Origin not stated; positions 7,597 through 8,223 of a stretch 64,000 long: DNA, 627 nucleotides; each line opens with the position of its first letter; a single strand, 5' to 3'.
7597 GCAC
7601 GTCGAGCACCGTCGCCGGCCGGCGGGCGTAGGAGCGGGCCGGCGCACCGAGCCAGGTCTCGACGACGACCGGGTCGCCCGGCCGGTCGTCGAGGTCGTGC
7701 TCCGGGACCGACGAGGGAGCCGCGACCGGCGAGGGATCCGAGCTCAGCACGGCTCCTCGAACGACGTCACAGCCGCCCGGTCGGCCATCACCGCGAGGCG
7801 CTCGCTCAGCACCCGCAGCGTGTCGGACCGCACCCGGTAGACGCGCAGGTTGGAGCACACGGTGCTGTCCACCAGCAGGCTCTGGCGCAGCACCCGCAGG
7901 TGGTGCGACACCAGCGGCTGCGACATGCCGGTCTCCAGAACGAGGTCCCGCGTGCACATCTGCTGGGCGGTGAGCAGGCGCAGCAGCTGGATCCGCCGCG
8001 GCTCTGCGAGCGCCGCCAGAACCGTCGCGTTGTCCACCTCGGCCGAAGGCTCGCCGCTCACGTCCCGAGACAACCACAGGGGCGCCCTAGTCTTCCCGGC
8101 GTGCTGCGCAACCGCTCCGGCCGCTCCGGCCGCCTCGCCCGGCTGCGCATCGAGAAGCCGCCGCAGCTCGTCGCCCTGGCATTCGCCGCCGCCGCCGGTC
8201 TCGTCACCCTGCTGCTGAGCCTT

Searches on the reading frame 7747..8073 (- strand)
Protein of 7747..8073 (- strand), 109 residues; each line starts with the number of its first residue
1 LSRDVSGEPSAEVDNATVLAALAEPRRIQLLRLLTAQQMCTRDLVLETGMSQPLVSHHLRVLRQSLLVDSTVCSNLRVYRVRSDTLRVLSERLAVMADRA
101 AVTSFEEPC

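Call 17: search_protein_families(library=ncbifam, proteins=[window:7747-8073:-], max_evalue=0.00001)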
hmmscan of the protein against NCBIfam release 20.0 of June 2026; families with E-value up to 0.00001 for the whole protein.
seq(109 aa): 5 families
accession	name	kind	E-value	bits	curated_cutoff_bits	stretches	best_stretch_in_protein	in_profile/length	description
NF033788.1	HTH_metalloreg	subfamily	6.4e-19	67.5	55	1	16-87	2-74/77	metalloregulator ArsR/SmtB family transcription factor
NF041413.1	ArsR_Rv2640c_fam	equivalog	4.1e-11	43.3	155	1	13-93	30-113/118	Rv2640c family ArsR-like transcriptional regulator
NF045707.1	Dbac_1936_reg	equivalog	1.9e-10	40.6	115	1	16-75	8-67/99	ArsR/SmtB-type metalloregulator TsoR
NF033789.1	repress_SdpR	subfamily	1.9e-10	40.5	100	1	19-84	2-67/79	autorepressor SdpR family transcription factor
NF053755.1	MsvR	equivalog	5.4e-06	26.3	220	1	19-86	7-77/236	transcriptional factor MsvR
